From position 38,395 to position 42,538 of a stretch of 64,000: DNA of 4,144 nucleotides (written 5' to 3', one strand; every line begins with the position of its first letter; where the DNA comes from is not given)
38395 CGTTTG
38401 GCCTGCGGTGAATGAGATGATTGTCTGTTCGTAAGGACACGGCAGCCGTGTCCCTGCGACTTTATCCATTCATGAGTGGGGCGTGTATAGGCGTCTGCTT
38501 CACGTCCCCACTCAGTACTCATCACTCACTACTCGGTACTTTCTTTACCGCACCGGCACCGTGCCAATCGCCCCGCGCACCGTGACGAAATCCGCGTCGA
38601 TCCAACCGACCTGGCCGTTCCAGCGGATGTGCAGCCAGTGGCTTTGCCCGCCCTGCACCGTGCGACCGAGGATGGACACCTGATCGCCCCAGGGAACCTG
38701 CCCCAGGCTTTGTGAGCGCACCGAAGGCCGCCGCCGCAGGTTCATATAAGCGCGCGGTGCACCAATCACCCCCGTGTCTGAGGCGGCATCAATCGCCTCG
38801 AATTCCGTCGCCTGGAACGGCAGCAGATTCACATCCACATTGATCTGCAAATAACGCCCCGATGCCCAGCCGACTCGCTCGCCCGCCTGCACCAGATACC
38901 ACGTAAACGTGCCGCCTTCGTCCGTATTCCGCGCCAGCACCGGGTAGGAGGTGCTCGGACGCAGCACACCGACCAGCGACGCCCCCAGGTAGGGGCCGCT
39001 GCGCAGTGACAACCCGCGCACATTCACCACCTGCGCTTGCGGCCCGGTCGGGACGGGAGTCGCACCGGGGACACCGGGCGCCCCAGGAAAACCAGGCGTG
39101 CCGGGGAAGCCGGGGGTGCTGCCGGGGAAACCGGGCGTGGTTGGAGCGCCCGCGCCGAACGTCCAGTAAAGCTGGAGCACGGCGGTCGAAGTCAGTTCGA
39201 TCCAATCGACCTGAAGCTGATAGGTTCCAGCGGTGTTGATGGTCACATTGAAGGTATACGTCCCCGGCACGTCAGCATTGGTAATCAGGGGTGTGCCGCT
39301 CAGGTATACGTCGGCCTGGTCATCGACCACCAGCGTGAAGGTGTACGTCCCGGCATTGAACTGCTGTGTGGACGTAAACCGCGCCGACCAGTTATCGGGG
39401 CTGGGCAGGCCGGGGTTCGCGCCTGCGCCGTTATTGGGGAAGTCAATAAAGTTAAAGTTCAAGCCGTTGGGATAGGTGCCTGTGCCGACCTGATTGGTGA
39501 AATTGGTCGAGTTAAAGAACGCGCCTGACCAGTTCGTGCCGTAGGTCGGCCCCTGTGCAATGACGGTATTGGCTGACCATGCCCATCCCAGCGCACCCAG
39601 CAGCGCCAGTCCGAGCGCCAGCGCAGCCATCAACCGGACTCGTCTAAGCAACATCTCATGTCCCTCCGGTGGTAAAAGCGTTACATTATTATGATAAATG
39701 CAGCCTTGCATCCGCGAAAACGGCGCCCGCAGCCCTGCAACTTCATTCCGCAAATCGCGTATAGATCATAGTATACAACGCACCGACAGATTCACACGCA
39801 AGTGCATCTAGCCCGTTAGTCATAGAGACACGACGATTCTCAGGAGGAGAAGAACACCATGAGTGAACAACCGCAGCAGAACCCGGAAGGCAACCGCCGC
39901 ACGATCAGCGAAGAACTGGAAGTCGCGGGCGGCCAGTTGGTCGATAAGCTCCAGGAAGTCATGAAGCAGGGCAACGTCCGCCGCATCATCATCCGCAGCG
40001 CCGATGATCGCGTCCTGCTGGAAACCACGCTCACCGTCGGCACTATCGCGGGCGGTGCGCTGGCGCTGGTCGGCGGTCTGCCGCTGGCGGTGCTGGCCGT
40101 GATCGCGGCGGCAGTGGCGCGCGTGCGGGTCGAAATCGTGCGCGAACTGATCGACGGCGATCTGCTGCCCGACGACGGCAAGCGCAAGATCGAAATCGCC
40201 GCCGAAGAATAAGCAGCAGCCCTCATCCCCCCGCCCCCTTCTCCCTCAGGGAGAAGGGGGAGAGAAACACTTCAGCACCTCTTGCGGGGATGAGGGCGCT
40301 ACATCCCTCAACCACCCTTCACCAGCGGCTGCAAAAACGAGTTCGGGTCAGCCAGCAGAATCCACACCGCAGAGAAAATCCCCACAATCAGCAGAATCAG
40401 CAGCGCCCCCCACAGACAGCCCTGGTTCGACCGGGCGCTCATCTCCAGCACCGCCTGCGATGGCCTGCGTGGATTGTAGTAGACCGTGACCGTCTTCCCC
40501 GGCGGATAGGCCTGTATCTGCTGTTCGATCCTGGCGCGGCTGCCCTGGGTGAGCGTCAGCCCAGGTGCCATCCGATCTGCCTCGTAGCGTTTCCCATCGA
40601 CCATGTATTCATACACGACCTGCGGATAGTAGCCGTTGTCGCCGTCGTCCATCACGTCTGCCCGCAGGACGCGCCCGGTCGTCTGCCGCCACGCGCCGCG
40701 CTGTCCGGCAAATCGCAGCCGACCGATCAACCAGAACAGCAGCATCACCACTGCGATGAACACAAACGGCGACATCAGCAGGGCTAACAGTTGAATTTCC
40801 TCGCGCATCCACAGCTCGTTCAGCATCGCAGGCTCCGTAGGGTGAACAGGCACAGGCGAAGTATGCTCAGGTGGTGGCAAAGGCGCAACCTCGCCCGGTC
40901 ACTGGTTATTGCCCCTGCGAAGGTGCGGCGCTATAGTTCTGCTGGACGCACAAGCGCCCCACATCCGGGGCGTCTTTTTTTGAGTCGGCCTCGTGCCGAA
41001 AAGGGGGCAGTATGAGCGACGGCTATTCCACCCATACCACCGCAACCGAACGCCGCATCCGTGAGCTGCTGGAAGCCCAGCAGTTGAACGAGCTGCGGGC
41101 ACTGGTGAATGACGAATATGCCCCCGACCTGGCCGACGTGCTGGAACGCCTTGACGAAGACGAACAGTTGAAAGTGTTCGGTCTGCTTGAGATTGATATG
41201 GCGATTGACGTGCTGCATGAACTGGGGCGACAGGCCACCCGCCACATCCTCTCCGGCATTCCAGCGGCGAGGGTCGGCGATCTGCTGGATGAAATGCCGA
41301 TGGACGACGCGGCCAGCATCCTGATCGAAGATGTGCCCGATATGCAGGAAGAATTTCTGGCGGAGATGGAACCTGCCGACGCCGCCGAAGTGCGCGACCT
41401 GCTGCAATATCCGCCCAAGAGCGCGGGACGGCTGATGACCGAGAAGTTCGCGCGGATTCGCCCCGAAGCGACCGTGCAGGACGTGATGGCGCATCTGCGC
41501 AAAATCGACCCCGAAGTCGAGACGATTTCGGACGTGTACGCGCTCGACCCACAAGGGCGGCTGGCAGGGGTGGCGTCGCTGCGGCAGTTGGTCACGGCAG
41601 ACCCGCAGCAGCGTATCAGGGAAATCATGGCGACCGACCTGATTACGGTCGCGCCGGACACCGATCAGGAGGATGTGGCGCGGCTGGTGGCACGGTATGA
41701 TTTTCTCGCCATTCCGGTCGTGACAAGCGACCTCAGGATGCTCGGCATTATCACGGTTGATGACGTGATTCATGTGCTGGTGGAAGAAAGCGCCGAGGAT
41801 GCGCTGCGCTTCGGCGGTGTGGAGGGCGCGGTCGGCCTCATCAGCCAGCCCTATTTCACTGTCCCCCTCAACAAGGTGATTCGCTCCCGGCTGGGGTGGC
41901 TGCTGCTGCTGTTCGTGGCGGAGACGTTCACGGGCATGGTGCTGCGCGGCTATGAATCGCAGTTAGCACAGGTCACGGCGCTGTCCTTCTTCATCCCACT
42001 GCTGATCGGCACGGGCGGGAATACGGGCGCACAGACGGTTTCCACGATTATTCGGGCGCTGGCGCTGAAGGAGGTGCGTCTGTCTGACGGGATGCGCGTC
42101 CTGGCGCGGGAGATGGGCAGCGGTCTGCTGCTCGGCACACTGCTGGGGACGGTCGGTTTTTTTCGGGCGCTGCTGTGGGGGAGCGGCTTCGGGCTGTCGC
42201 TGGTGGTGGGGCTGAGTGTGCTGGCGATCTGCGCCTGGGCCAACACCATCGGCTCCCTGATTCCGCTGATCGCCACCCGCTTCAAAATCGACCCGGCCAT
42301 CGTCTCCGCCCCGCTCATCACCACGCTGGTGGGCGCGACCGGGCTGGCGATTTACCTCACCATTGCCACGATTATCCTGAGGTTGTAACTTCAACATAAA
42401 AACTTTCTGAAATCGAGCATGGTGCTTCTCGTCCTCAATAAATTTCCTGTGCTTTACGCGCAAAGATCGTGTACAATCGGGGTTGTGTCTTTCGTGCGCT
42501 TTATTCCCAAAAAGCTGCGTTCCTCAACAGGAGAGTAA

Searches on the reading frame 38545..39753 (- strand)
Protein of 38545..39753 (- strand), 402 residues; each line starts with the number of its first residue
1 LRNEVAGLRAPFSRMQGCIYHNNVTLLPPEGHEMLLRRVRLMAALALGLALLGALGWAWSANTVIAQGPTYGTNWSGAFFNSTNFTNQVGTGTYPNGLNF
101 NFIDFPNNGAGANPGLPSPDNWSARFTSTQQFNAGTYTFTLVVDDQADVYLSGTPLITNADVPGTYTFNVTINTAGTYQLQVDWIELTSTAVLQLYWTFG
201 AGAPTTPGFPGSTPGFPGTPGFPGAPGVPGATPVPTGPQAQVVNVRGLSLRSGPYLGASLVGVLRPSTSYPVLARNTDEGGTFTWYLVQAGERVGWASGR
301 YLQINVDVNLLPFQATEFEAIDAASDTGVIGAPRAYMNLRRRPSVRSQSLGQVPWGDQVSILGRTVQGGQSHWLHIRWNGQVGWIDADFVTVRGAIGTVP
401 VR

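Call 102: search_protein_families(library=pfam, proteins=[window:38545-39753:-], max_evalue=0.0001)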
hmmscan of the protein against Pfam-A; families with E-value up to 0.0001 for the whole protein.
window:38545-39753:- (402 aa): 2 families
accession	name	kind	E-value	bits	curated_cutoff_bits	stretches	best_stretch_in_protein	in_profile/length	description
PF08239.17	SH3_3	-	8.5e-18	64.7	27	2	337-390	3-53/54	Bacterial SH3 domain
PF07691.17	PA14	-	1e-08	35.5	24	1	117-199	41-135/147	PA14 domain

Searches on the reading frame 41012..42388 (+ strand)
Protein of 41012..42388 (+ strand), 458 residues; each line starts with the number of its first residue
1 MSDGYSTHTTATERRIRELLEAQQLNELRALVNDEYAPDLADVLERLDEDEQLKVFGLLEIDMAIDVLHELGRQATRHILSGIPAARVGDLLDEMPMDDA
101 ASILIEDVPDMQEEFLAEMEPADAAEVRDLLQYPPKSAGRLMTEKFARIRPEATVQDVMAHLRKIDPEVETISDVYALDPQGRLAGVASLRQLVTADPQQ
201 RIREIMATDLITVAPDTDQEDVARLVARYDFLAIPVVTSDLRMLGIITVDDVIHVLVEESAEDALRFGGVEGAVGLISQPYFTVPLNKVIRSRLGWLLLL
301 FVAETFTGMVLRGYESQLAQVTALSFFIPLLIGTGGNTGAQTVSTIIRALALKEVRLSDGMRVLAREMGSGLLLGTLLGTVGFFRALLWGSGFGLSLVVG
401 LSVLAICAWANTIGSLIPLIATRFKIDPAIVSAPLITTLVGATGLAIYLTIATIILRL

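Call 23: search_protein_families(library=pfam, proteins=[window:41012-42388:+], max_evalue=0.001)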
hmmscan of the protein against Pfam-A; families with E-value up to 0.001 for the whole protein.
window:41012-42388:+ (458 aa): 3 families
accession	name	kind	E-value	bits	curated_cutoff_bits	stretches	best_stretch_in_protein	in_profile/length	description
PF01769.21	MgtE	-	3.9e-33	114.8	27.6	1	328-451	1-125/125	Divalent cation transporter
PF03448.22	MgtE_N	-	1.1e-18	68.1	25.9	1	39-135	5-101/102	MgtE intracellular N domain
PF00571.33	CBS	-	1.6e-15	57.6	24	1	202-257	1-56/57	CBS domain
